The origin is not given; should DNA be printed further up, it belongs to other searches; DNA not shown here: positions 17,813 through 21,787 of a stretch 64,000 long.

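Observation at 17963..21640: Single 1225-aa ORF fusing a Maf glycosyltransferase, a nucleotidyltransferase-like module and a cysteine-free radical-SAM/SPASM-like module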

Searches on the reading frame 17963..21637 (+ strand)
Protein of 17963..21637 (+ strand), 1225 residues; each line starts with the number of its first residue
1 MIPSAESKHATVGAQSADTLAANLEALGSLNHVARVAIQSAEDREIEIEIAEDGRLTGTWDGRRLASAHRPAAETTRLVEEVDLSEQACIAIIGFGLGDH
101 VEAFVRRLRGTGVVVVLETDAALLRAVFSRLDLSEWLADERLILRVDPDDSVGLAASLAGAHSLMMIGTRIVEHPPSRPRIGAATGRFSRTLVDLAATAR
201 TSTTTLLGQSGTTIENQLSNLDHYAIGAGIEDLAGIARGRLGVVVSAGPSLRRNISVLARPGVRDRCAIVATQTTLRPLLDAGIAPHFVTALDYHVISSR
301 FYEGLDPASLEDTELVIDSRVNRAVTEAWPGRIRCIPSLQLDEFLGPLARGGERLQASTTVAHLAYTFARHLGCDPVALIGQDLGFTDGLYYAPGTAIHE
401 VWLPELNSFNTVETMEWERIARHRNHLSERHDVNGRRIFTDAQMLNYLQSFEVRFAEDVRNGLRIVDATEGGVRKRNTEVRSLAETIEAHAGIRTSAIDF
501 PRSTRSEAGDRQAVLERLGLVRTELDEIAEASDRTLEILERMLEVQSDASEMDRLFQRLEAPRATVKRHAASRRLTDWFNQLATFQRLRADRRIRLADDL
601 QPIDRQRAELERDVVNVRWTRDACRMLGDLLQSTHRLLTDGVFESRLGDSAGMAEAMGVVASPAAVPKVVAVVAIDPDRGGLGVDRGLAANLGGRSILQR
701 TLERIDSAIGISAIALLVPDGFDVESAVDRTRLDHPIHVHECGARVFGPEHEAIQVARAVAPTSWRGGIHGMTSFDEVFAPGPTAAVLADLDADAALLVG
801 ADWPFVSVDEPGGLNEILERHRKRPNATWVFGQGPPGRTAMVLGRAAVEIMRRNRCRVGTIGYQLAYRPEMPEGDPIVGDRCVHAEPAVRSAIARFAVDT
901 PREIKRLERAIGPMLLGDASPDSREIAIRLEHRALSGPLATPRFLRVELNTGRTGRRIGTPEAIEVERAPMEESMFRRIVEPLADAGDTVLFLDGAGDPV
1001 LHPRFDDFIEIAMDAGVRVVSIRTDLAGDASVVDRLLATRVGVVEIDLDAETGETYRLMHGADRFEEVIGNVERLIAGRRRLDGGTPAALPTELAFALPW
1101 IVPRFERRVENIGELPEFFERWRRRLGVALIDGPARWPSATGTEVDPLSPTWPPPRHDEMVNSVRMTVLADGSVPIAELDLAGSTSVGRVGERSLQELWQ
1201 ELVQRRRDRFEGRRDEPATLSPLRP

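Call 3: search_protein_families(library=pfam, proteins=[window:17963-21637:+], max_evalue=1)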
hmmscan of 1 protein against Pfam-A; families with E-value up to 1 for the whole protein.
window:17963-21637:+ (1225 aa): 3 families
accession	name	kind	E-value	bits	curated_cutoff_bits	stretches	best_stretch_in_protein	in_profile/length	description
PF01973.23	MptE-like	-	1.1e-29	103.8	34.6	1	215-388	1-170/171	6-hydroxymethylpterin diphosphokinase MptE-like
PF04055.27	Radical_SAM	-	0.00018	22.2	29.5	1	972-1076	29-137/166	Radical SAM superfamily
PF17782.7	DprA_WH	-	0.008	16.6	22.9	1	501-543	4-46/61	DprA winged helix domain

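Call 4: search_protein_families(library=ncbifam, proteins=[window:17963-21637:+], max_evalue=1)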
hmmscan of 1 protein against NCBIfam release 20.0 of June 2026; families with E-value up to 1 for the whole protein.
window:17963-21637:+ (1225 aa): 9 families
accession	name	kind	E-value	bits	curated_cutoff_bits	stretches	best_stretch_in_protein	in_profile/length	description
TIGR04321.1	spiroSPASM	subfamily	1.7e-14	53.4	250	2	940-1075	228-376/510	spiro-SPASM protein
NF050051.1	FlagModPseD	domain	1.6e-09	36.9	670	1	242-478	230-453/640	flagellin modification protein PseD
TIGR04317.1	W_rSAM_matur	equivalog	1.1e-07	31.3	380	1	964-1087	26-148/349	tungsten cofactor oxidoreductase radical SAM maturase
TIGR04545.1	rSAM_ahbD_hemeb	equivalog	0.0031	17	500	1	976-1075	35-134/339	heme b synthase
TIGR04251.1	SCM_rSAM_ScmF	equivalog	0.015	14.7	400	1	970-1075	36-141/353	SynChlorMet cassette radical SAM/SPASM protein ScmF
TIGR04311.1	rSAM_Geo_metal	subfamily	0.03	13.4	400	1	964-1068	27-132/423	radical SAM/SPASM family putative metalloenzyme maturase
TIGR03962.1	mycofact_rSAM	equivalog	0.064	12.4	265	1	995-1077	64-146/339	mycofactocin radical SAM maturase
TIGR03880.1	KaiC_arch_3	hypoth_equivalog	0.15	11.6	249.45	1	101-150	133-182/224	KaiC domain-containing protein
TIGR04054.1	rSAM_NirJ1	equivalog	0.18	10.4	650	1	977-1068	72-162/387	putative heme d1 biosynthesis radical SAM protein NirJ1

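Call 8: find_homologous_proteins(query=window:17963-21637:+, max_evalue=0.00001)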
Query window:17963-21637:+ (1225 aa): 1268 proteins with E <= 0.00001 among 8000 candidates; the best 120 are listed.
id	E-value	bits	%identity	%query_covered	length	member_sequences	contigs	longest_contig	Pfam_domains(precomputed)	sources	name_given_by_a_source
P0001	0.0e+0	2643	97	100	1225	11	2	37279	PF01973.24,PF04055.28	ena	-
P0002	0.0e+0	2459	90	100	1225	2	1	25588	PF01973.24,PF04055.28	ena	-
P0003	0.0e+0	2455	90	100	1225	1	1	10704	PF01973.24,PF04055.28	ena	-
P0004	0.0e+0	2455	90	100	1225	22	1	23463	PF01973.24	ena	-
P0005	0.0e+0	2454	90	100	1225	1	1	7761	PF01973.24,PF04055.28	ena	-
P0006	0.0e+0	2438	89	100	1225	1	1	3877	PF01973.24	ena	-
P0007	0.0e+0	2429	89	100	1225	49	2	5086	PF01973.24,PF04055.28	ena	-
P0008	0.0e+0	2229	82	100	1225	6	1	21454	PF01973.24,PF04055.28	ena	-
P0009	0.0e+0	1676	62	100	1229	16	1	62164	PF01973.24,PF04055.28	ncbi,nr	ncbi:MAG: DUF115 domain-containing protein [Planctomycetota bacterium]|nr:DUF115 domain-containing p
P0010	0.0e+0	1671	61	100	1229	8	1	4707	PF01973.24,PF04055.28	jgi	jgi:hypothetical protein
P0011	0.0e+0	1666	62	98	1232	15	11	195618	PF01973.24,PF04055.28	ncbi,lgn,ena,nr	ncbi:MAG: DUF115 domain-containing protein [Phycisphaera sp. TMED9]|nr:MAG: DUF115 domain-containing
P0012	0.0e+0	1633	61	100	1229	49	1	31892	PF01973.24,PF04055.28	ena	-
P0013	0.0e+0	1328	55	95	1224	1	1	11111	PF01973.24,PF04055.28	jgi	jgi:hypothetical protein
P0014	0.0e+0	1324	54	97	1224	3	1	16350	PF01973.24,PF04055.28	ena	-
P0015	0.0e+0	1318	54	98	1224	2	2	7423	PF01973.24,PF04055.28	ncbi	-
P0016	0.0e+0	1316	53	98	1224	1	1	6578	PF01973.24,PF04055.28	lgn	-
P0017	0.0e+0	1311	53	96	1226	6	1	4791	PF01973.24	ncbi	-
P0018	0.0e+0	1309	54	96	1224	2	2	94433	PF01973.24,PF04055.28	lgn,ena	-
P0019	0.0e+0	1307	54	95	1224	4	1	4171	PF01973.24,PF04055.28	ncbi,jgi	ncbi:MAG: hypothetical protein RLZZ461_1276 [Planctomycetota bacterium]|jgi:hypothetical protein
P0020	0.0e+0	1288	52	97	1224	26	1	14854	PF01973.24,PF04055.28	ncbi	-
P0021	0.0e+0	1275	52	97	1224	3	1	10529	PF01973.24,PF04055.28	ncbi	-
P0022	0.0e+0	1230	51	96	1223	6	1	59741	PF01973.24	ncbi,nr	ncbi:MAG: hypothetical protein CMJ23_04500 [Phycisphaerae bacterium]|nr:hypothetical protein [Phycis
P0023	0.0e+0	1228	51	96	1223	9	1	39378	PF01973.24,PF04055.28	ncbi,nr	ncbi:MAG: hypothetical protein CMJ51_00200 [Planctomycetaceae bacterium]|nr:hypothetical protein [Pl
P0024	0.0e+0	1199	51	97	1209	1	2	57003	PF01973.24,PF04055.28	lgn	-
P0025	0.0e+0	1185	49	98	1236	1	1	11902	PF01973.24,PF04055.28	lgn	-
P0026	0.0e+0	1180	51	98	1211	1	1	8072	PF01973.24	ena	-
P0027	0.0e+0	1164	50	98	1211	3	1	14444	PF01973.24,PF04055.28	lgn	-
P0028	0.0e+0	1160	46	99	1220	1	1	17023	PF01973.24,PF20157.5,PF04055.28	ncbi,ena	-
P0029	0.0e+0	1158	49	98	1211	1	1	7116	PF01973.24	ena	-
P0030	0.0e+0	1150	47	98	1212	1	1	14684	PF01973.24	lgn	-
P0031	0.0e+0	1137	48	98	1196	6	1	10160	PF01973.24,PF04055.28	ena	-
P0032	0.0e+0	1133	46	99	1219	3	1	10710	PF01973.24,PF20157.5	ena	-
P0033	0.0e+0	1123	47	99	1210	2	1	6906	PF01973.24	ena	-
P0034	0.0e+0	1123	47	100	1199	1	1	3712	PF01973.24,PF04055.28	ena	-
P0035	0.0e+0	1121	48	99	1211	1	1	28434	PF01973.24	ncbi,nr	ncbi:MAG: DUF115 domain-containing protein [Phycisphaerales bacterium]|nr:DUF115 domain-containing p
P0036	0.0e+0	1120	48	97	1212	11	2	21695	PF01973.24,PF04055.28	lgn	-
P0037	0.0e+0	1120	47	99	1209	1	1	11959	PF01973.24,PF04055.28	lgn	-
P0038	0.0e+0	1110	48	97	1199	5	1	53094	PF01973.24,PF04055.28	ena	-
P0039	0.0e+0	1104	48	99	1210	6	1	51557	PF01973.24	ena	-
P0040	0.0e+0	1102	47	98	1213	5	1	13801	PF01973.24,PF04055.28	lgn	-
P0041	0.0e+0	1071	48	96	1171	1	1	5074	PF01973.24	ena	-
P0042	0.0e+0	1066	47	93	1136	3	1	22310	PF01973.24,PF04055.28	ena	-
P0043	0.0e+0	1049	46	97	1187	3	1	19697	PF01973.24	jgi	jgi:hypothetical protein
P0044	0.0e+0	1013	45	98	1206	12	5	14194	PF01973.24,PF20157.5,PF04055.28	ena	-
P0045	6.0e-295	1000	45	100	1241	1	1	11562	PF01973.24,PF04055.28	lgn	-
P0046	7.1e-292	990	45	100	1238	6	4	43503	PF01973.24,PF04055.28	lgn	-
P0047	2.0e-290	985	43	99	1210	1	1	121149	PF01973.24,PF04055.28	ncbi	-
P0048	2.1e-290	985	43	98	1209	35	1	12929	PF01973.24,PF04055.28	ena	-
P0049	2.3e-289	982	44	98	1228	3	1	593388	PF01973.24,PF04055.28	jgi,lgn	jgi:hypothetical protein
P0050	6.6e-289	980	45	98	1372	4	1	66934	PF01973.24,PF04055.28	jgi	jgi:hypothetical protein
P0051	7.0e-289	980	44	97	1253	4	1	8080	PF01973.24,PF04055.28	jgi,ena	jgi:hypothetical protein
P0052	1.3e-288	979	42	98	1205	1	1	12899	PF01973.24,PF04055.28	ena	-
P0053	2.1e-288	978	43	98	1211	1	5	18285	PF01973.24,PF04055.28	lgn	-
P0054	2.2e-288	978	42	96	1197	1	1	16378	PF01973.24,PF20157.5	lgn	-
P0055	7.3e-288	977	44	97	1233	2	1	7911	PF01973.24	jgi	-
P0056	6.0e-287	973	42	100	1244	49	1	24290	PF01973.24,PF20157.5,PF04055.28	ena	-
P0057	1.1e-286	973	44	97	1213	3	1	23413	PF01973.24,PF04055.28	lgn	-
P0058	4.0e-286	971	41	95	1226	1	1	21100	PF01973.24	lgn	-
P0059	5.1e-286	970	43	98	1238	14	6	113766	PF01973.24,PF04055.28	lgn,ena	-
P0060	1.2e-285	969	44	98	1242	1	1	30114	PF01973.24,PF04055.28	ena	-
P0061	1.5e-285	969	43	100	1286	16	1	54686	PF01973.24,PF04055.28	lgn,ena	-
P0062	3.5e-285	968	42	98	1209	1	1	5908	PF01973.24,PF04055.28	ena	-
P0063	7.9e-285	966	42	97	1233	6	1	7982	PF01973.24,PF04055.28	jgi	jgi:hypothetical protein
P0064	8.1e-285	966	44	97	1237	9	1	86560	PF01973.24,PF04055.28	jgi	jgi:hypothetical protein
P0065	8.4e-285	966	44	97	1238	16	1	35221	PF01973.24,PF04055.28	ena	-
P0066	2.2e-284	965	44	97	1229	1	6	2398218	PF01973.24,PF04055.28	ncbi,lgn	ncbi:MAG: 6-hydroxymethylpterin diphosphokinase MptE-like protein [Phycisphaerales bacterium]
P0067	3.6e-284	964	43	97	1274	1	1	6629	PF01973.24,PF04055.28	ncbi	-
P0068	3.8e-284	964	43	98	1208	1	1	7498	PF01973.24,PF04055.28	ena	-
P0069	3.9e-284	964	43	98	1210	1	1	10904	PF01973.24,PF20157.5,PF04055.28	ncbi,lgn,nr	ncbi:MAG: 6-hydroxymethylpterin diphosphokinase MptE-like protein [Planctomycetota bacterium]|nr:6-h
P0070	1.4e-283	962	44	97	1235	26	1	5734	PF01973.24,PF20157.5,PF04055.28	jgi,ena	jgi:hypothetical protein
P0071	2.4e-283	962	44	94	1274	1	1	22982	PF01973.24,PF04055.28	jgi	jgi:hypothetical protein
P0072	3.4e-283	961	43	100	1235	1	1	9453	PF01973.24,PF20157.5,PF04055.28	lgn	-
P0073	7.8e-283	960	40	97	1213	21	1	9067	PF01973.24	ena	-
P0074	9.5e-283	960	42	97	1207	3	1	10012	PF01973.24,PF04055.28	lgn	-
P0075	1.1e-282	959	43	99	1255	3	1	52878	PF01973.24,PF04055.28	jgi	jgi:hypothetical protein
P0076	2.0e-282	959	42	95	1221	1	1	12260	PF01973.24,PF20157.5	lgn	-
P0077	2.4e-282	958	43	96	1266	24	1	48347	PF01973.24,PF20157.5,PF04055.28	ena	-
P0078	7.5e-282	957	43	96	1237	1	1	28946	PF01973.24,PF04055.28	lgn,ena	-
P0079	1.6e-281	956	43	98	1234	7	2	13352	PF01973.24,PF04055.28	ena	-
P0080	2.0e-281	955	42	98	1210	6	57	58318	PF01973.24,PF20157.5,PF04055.28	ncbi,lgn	-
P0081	2.7e-281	955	43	97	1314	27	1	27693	PF01973.24,PF04055.28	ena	-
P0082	2.9e-281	955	42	98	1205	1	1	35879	PF01973.24,PF04055.28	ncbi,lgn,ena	-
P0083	2.9e-281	955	42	98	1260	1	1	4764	PF01973.24,PF20157.5,PF04055.28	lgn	-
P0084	3.3e-281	954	43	96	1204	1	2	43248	PF01973.24,PF04055.28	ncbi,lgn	-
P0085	3.7e-281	954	43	97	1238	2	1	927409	PF01973.24,PF04055.28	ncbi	-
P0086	5.2e-281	954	43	97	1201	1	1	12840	PF01973.24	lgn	-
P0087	8.8e-281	953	43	96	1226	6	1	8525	PF01973.24,PF04055.28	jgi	-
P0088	6.1e-280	950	42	93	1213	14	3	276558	PF01973.24,PF04055.28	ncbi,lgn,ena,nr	ncbi:MAG: DUF115 domain-containing protein [Planctomycetes bacterium]|nr:DUF115 domain-containing pr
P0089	1.9e-279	949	43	96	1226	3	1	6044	PF01973.24,PF04055.28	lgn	-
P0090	2.2e-279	948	44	94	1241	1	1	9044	PF01973.24,PF04055.28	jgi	jgi:hypothetical protein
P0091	4.0e-279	948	43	98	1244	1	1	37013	PF01973.24,PF04055.28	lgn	-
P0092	4.3e-279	947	42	98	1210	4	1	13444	PF01973.24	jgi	-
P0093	4.3e-279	947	41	98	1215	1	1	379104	PF01973.24,PF04055.28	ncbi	-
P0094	5.1e-279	947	42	98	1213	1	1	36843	PF01973.24,PF04055.28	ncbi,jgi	ncbi:MAG: 6-hydroxymethylpterin diphosphokinase MptE-like protein [Planctomycetota bacterium]|jgi:hy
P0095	1.4e-278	946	41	98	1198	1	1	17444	PF01973.24,PF20157.5,PF04055.28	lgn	-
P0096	1.8e-278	945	43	97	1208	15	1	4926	PF01973.24,PF04055.28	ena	-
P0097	2.6e-278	945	43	97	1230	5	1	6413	PF01973.24,PF04055.28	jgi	-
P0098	3.3e-278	945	43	98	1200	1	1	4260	PF01973.24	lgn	-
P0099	3.8e-278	944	44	94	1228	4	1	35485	PF01973.24,PF04055.28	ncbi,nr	ncbi:MAG: 6-hydroxymethylpterin diphosphokinase MptE-like protein [Phycisphaerae bacterium]|nr:6-hyd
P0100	4.5e-278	944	42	97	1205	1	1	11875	PF01973.24,PF04055.28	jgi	jgi:hypothetical protein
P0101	5.2e-278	944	42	97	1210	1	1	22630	PF01973.24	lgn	-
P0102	1.1e-277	943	42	98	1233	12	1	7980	PF01973.24,PF04055.28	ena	-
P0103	1.7e-277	942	42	97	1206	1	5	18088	PF01973.24,PF04055.28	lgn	-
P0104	3.9e-277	941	44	94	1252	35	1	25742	PF01973.24,PF04055.28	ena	-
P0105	2.1e-276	939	40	97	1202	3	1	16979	PF01973.24,PF04055.28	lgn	-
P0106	2.8e-276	938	42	97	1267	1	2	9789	PF01973.24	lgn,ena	-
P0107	4.3e-276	938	43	97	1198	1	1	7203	PF01973.24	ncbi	-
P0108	5.8e-276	937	42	97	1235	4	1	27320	PF01973.24,PF04055.28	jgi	jgi:hypothetical protein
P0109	1.3e-275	936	43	97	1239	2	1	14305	PF01973.24,PF04055.28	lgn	-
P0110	1.4e-275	936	42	97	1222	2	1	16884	PF01973.24,PF04055.28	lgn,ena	-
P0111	3.7e-275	934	43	96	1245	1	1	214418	PF01973.24,PF04055.28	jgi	jgi:hypothetical protein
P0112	4.4e-275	934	42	97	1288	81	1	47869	PF01973.24,PF04055.28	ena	-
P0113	5.5e-275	934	43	97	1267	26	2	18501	PF01973.24,PF04055.28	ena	-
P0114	6.0e-275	934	41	98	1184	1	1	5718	PF01973.24,PF04055.28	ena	-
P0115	6.5e-275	934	42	98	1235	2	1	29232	PF01973.24,PF04055.28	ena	-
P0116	9.4e-275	933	48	82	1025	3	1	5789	PF01973.24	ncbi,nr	ncbi:MAG: 6-hydroxymethylpterin diphosphokinase MptE-like protein, partial [Planctomycetota bacteriu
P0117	1.2e-274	933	42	98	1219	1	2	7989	PF01973.24,PF20157.5,PF04055.28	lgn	-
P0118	1.7e-274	932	42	93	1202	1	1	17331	PF01973.24,PF04055.28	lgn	-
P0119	3.1e-274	931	41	98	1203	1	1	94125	PF01973.24,PF04055.28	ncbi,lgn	-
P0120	3.9e-274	931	41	98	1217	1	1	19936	PF01973.24,PF04055.28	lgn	-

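Call 20: find_encoding_contigs(protein=P0066, flank=10000, max_places=2)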
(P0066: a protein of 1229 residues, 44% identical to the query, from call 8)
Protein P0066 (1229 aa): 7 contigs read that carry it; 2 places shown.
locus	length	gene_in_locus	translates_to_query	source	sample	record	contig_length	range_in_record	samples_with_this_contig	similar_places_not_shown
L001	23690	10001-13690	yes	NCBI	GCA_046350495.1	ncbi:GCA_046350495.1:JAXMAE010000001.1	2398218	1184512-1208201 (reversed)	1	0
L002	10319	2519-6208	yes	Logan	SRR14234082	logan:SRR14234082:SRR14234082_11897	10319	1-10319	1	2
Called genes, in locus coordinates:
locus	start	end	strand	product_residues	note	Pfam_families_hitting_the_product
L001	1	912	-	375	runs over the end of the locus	PF02073:Peptidase_M29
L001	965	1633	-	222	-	PF00702:Hydrolase, PF12710:HAD, PF13419:HAD_2, PF13242:Hydrolase_like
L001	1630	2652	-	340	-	PF00155:Aminotran_1_2, PF01212:Beta_elim_lyase, PF01041:DegT_DnrJ_EryC1 (faint)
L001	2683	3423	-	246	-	-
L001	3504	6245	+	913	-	-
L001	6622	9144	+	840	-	PF01839:FG-GAP (faint), PF13517:FG-GAP_3, PF21471:Reelin_subrepeat-B (faint)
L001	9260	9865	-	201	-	-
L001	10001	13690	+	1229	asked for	PF01973:MptE-like, PF04055:Radical_SAM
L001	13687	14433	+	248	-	PF02348:CTP_transf_3, PF12804:NTP_transf_3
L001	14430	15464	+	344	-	PF03102:NeuB, PF08666:SAF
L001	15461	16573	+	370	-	PF02350:Epimerase_2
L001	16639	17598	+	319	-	PF08668:HDOD, PF01966:HD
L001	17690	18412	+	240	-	PF02190:LON_substr_bdg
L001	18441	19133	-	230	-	PF00160:Pro_isomerase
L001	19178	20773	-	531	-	-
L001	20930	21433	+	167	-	PF01878:EVE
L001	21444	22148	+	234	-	PF00702:Hydrolase, PF12710:HAD, PF13419:HAD_2, PF13242:Hydrolase_like (faint)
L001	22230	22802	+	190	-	PF04011:LemA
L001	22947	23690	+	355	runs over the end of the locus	PF01435:Peptidase_M48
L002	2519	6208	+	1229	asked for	PF01973:MptE-like, PF04055:Radical_SAM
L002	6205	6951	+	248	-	PF02348:CTP_transf_3, PF12804:NTP_transf_3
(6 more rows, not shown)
